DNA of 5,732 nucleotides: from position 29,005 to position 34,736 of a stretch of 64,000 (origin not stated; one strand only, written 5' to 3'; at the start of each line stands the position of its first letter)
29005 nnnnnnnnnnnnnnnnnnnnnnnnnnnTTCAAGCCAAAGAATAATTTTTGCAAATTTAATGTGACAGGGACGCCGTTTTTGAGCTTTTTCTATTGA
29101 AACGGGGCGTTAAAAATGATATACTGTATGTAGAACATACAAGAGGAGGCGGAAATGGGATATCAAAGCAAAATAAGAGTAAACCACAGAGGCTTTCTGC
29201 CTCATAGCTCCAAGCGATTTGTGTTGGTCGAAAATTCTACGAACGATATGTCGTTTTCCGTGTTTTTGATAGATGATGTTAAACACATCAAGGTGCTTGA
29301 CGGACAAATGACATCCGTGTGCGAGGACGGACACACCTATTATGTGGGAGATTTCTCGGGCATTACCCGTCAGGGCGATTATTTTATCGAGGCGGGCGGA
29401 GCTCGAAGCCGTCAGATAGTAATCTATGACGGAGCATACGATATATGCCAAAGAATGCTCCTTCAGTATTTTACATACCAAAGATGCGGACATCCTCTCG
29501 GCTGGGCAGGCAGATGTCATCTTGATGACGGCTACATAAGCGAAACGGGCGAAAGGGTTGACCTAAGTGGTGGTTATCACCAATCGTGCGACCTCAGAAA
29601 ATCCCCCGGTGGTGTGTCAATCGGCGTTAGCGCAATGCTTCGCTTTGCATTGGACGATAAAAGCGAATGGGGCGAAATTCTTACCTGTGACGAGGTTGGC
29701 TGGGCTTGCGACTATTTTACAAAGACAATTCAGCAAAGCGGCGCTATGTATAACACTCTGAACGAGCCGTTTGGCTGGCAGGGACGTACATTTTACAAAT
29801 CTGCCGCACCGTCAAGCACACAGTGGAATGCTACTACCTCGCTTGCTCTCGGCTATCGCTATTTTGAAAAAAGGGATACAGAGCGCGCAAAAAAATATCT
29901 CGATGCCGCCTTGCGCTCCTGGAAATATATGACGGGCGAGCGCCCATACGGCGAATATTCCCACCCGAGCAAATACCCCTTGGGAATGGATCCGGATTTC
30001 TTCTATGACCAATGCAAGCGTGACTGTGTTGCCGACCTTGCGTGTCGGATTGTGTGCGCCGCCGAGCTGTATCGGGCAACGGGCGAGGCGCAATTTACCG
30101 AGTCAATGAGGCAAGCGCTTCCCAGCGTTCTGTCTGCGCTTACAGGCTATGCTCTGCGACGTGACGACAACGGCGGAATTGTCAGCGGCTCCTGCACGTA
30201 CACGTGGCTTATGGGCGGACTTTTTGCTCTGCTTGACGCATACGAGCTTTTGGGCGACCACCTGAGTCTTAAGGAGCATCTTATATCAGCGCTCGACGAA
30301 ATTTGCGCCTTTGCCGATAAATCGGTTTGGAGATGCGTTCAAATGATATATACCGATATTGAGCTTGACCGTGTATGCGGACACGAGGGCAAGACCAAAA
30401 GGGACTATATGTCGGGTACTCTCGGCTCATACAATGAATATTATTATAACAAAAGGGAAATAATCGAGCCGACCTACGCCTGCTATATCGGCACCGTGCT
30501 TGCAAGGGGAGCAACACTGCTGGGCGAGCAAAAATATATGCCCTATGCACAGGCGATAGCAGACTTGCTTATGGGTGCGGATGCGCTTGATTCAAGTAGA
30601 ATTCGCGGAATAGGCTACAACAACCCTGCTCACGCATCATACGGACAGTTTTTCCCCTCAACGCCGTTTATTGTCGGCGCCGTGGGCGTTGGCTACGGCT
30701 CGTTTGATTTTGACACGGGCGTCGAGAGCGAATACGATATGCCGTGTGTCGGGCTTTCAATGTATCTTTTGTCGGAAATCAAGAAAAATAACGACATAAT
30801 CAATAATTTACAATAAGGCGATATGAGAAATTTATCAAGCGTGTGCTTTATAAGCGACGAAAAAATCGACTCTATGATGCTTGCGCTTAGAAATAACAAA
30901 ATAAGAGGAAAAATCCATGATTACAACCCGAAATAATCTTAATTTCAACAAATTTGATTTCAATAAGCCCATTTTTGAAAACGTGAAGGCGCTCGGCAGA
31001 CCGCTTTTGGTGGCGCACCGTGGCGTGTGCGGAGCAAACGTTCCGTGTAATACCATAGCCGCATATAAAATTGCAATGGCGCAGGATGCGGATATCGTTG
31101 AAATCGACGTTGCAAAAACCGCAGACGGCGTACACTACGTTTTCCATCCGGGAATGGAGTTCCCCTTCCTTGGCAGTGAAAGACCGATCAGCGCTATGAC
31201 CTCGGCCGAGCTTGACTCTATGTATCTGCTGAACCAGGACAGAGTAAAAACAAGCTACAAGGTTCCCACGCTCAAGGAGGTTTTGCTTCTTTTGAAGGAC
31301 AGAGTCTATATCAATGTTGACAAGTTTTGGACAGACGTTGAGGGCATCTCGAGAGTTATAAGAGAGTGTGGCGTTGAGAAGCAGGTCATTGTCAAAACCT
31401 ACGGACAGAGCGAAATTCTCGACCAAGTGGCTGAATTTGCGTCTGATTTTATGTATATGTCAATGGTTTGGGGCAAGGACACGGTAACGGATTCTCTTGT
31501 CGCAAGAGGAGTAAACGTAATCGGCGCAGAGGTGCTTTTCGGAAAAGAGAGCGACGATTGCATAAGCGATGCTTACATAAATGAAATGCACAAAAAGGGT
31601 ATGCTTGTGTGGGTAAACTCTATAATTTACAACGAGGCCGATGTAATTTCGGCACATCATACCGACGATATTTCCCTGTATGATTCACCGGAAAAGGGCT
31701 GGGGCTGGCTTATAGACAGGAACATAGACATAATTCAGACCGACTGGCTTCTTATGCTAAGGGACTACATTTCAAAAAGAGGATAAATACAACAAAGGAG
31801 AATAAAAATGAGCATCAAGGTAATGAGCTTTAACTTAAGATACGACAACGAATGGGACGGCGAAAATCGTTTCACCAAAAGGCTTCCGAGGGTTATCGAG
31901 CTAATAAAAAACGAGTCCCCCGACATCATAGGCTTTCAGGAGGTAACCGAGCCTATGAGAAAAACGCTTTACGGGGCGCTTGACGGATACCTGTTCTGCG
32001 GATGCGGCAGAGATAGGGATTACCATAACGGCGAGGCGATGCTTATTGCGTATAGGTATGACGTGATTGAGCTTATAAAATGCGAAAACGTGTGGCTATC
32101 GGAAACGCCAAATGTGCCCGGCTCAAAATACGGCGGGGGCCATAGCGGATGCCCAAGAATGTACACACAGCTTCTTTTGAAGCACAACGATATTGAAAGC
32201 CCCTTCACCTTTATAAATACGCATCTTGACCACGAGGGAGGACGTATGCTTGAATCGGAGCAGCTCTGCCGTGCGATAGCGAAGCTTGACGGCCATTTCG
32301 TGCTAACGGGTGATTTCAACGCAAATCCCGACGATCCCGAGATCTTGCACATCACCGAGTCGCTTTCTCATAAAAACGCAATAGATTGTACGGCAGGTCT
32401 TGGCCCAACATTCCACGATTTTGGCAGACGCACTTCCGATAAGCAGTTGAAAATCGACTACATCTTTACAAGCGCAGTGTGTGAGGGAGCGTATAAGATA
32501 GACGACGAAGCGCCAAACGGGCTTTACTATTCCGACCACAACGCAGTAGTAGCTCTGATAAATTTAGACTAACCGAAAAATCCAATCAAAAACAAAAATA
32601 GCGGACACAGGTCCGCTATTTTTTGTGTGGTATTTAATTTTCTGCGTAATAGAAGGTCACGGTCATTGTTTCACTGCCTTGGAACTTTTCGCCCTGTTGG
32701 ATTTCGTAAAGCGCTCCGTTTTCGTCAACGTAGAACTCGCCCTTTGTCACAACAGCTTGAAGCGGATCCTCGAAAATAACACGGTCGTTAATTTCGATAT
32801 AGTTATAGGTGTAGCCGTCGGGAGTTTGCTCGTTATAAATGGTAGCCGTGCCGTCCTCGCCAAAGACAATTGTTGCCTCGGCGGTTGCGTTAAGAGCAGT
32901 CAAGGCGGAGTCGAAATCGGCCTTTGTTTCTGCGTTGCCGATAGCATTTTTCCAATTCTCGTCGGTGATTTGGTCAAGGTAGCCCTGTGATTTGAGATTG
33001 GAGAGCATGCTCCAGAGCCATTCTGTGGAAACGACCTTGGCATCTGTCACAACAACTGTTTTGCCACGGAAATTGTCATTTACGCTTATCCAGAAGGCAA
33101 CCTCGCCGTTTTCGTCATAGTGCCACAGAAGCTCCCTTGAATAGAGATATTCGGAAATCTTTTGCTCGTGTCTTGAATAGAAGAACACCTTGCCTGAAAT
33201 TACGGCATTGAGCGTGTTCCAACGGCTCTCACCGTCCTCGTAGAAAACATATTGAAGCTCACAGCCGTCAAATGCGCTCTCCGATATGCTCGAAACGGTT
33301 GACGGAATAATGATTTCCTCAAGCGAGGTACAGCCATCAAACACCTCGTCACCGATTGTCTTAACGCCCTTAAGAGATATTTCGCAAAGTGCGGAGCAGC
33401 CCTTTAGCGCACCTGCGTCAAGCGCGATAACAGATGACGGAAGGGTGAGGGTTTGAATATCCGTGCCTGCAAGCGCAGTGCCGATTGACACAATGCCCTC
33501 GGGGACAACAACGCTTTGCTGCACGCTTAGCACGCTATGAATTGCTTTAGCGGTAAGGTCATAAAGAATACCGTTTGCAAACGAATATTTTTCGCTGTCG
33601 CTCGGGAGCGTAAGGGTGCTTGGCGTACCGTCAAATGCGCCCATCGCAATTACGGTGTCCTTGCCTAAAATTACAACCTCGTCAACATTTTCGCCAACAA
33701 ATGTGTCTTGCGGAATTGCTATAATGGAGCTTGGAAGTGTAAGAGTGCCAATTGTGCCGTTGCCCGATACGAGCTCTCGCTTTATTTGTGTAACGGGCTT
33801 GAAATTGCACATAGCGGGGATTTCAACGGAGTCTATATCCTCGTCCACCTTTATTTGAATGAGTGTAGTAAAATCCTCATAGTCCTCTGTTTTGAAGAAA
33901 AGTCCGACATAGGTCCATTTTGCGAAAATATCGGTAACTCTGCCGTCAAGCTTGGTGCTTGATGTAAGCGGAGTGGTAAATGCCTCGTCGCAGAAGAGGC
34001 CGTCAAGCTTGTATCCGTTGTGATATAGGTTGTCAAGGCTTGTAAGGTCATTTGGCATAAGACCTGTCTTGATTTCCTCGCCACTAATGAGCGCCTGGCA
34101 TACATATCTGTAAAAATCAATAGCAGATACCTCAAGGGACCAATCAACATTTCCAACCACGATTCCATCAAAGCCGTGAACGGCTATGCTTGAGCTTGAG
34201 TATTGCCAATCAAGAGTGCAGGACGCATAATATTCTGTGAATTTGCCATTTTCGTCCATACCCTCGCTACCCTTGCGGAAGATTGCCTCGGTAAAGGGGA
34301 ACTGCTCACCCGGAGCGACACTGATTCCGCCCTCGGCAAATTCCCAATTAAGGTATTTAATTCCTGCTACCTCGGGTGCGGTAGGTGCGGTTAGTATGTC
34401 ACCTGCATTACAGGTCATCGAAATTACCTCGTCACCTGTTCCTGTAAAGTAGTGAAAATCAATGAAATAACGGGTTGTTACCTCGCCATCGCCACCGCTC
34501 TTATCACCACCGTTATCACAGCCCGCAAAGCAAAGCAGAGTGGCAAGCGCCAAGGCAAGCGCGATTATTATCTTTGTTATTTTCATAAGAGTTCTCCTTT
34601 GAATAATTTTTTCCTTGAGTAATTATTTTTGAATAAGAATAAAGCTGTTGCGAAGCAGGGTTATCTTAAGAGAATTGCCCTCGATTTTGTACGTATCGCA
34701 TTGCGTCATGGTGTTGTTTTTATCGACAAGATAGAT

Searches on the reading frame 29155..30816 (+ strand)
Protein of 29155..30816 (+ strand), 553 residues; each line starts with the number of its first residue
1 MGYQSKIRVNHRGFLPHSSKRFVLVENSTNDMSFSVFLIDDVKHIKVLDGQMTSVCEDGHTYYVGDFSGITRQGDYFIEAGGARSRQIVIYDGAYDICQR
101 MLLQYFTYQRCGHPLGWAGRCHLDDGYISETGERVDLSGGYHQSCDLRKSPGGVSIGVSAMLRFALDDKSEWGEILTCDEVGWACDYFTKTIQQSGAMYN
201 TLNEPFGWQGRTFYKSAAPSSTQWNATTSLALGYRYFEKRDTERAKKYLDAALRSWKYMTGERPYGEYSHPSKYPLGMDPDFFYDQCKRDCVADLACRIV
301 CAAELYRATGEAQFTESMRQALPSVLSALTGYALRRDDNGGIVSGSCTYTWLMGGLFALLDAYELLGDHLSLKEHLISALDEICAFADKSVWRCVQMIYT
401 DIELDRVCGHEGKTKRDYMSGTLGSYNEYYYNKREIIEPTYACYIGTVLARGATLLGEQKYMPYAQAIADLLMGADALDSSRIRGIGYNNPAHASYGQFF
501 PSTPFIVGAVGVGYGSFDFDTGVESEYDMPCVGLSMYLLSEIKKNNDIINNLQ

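Call 93: search_protein_families(library=pfam, proteins=[window:29155-30816:+], max_evalue=0.00001)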
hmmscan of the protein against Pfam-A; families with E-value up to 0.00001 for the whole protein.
window:29155-30816:+ (553 aa): 2 families
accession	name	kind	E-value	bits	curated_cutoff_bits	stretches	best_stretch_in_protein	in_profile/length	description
PF00759.25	Glyco_hydro_9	-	1.7e-24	87.4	27.7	1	98-493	4-384/444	Glycosyl hydrolase family 9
PF02927.20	CelD_N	-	3.1e-10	41.1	24.6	1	4-84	3-85/86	Cellulase N-terminal ig-like domain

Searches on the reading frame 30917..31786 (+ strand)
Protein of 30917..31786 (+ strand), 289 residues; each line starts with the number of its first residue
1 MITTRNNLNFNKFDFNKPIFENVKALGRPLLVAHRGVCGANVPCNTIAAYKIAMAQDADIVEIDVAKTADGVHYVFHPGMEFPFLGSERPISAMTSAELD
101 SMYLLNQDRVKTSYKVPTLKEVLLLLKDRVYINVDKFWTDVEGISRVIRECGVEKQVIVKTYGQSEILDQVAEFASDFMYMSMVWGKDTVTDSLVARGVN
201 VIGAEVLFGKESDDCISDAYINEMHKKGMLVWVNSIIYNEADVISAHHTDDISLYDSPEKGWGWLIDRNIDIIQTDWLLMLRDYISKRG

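Call 93: search_protein_families(library=pfam, proteins=[window:30917-31786:+], max_evalue=0.00001)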
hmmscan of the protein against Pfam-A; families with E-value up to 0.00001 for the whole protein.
window:30917-31786:+ (289 aa): 2 families
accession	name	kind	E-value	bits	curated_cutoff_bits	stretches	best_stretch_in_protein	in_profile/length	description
PF16387.11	DUF4996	-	3.1e-19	69.9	33.7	1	180-284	1-101/102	Domain of unknown function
PF03009.23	GDPD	-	3e-12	47.6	23.6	1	34-140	1-112/244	Glycerophosphoryl diester phosphodiesterase family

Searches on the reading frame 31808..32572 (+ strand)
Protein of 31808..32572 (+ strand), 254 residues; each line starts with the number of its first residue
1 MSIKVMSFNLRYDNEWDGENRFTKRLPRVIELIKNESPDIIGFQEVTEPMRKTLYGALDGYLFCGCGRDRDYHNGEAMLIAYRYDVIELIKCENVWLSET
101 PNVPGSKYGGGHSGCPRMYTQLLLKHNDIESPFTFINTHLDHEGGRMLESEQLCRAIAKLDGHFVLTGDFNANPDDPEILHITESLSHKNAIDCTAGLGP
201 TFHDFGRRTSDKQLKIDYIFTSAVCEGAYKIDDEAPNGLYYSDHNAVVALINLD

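Call 94: search_protein_families(library=pfam, proteins=[window:31808-32572:+], max_evalue=0.00001)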
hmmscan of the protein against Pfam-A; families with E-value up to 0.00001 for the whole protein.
window:31808-32572:+ (254 aa): 1 family
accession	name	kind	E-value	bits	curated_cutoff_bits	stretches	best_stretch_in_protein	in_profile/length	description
PF03372.29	Exo_endo_phos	-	5.4e-20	72.5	24.5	1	6-244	1-225/225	Endonuclease/Exonuclease/phosphatase family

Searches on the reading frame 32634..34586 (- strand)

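Call 94: search_protein_families(library=pfam, proteins=[window:32634-34586:-], max_evalue=0.00001)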
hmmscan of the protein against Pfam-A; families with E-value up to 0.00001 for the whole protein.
window:32634-34586:- (650 aa): 1 family
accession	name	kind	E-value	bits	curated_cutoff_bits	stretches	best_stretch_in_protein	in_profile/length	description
PF13306.12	LRR_5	-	3.5e-20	72.6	27.7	1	357-450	14-109/127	BspA type Leucine rich repeat region (6 copies)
